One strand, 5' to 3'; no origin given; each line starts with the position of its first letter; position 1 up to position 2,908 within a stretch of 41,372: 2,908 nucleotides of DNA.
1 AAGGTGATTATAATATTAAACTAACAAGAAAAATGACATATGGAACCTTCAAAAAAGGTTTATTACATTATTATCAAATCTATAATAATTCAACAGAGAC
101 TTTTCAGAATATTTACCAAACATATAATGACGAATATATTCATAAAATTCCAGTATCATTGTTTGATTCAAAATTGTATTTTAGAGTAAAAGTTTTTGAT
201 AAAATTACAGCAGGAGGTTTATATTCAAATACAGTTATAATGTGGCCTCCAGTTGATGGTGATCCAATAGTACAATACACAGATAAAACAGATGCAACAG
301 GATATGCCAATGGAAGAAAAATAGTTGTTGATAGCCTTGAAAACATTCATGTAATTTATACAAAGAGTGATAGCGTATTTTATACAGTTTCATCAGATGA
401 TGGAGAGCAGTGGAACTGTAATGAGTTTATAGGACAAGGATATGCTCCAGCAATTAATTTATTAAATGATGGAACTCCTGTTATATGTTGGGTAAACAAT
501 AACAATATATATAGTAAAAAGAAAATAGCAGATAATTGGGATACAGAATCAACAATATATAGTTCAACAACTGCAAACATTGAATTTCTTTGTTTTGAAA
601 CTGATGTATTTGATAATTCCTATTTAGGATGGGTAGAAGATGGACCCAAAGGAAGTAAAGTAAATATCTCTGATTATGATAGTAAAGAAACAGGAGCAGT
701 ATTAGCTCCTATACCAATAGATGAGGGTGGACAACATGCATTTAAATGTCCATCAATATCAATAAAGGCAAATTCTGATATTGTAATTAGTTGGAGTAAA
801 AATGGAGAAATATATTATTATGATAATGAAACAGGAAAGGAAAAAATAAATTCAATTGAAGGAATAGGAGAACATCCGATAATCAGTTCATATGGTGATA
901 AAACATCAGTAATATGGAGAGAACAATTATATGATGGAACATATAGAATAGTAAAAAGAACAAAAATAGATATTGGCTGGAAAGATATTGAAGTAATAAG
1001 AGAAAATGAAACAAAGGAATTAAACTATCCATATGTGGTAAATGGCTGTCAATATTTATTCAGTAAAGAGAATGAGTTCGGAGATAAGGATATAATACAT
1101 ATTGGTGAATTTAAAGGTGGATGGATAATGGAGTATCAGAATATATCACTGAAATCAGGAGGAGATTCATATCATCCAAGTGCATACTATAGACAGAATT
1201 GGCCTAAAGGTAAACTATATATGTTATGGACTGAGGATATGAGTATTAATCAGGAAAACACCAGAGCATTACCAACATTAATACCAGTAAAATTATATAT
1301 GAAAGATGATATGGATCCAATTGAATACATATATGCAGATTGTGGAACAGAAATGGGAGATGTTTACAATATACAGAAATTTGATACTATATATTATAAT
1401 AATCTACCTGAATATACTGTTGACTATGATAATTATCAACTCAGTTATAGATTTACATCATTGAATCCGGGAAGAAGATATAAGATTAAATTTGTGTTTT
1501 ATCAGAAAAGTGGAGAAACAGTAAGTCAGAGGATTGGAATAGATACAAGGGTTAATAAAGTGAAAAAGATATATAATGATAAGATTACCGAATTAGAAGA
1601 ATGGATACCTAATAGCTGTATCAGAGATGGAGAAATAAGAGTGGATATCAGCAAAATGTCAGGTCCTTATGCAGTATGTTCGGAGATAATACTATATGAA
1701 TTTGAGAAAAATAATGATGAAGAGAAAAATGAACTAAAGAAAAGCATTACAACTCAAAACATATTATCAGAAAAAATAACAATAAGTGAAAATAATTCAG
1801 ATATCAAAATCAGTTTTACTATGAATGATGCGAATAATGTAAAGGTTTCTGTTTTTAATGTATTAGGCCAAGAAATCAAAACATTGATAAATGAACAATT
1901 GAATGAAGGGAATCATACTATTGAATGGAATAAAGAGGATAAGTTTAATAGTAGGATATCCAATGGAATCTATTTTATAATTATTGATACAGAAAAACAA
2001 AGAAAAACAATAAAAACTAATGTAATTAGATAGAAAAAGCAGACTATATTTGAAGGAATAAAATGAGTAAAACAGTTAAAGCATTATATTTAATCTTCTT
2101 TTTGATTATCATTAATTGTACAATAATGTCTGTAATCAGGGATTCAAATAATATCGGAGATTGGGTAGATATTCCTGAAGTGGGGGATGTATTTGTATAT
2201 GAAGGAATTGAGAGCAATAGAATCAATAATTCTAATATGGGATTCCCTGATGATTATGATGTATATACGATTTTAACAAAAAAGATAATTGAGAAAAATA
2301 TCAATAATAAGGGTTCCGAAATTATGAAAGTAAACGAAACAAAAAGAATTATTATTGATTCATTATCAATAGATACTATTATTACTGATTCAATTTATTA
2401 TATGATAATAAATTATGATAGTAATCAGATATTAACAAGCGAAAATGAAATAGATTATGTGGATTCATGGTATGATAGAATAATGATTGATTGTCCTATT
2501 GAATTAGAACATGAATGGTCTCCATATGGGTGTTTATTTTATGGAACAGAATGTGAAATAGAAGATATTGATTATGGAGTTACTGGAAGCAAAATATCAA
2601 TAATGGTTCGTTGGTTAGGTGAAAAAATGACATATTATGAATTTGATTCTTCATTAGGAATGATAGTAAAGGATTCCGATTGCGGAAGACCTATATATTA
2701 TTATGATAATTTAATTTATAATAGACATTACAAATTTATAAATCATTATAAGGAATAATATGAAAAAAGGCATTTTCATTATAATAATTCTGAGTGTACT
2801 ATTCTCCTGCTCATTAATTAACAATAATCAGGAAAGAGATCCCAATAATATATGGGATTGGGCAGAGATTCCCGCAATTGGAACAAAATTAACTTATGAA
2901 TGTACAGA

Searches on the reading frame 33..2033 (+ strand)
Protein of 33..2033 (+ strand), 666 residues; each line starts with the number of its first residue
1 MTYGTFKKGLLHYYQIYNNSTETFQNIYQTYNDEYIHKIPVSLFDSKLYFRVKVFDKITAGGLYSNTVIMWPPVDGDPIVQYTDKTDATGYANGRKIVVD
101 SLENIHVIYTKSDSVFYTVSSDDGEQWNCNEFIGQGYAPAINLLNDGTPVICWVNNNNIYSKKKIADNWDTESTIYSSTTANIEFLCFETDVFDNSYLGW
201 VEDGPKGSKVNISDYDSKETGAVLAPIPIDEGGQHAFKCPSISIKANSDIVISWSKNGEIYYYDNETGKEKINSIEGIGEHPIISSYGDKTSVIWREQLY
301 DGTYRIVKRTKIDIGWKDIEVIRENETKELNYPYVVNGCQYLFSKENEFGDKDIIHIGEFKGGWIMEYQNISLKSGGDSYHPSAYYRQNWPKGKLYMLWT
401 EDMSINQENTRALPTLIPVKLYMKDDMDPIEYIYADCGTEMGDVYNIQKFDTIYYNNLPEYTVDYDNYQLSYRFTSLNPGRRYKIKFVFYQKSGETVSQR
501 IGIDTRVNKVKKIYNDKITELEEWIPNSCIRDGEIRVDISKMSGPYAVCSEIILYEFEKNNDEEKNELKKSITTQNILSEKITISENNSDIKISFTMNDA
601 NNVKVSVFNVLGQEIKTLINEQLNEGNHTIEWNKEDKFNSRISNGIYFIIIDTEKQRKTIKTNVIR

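Call 9: search_protein_families(library=pfam, proteins=[window:33-2033:+], max_evalue=0.01)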
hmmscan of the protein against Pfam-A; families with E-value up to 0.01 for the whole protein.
window:33-2033:+ (666 aa): 3 families
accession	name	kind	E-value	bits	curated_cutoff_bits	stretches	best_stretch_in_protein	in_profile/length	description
PF13860.13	FlgD_ig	-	0.0001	22.7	27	1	589-649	10-71/79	FlgD Ig-like domain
PF18962.6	Por_Secre_tail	-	0.00063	20.4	27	1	588-663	7-73/75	Secretion system C-terminal sorting domain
PF13585.12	CHU_C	-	0.0024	18.4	27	1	588-663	15-82/86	CHU_C Type IX secretion signal domain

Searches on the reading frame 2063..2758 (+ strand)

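Call 46: search_protein_families(library=pfam, proteins=[window:2063-2758:+], max_evalue=0.01)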
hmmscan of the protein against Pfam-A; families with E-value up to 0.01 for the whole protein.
window:2063-2758:+ (231 aa): 1 family
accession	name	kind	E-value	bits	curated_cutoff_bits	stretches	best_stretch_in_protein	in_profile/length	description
PF09716.15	ETRAMP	-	0.0071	16.8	29.1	0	3-103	2-60/81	Malarial early transcribed membrane protein (ETRAMP)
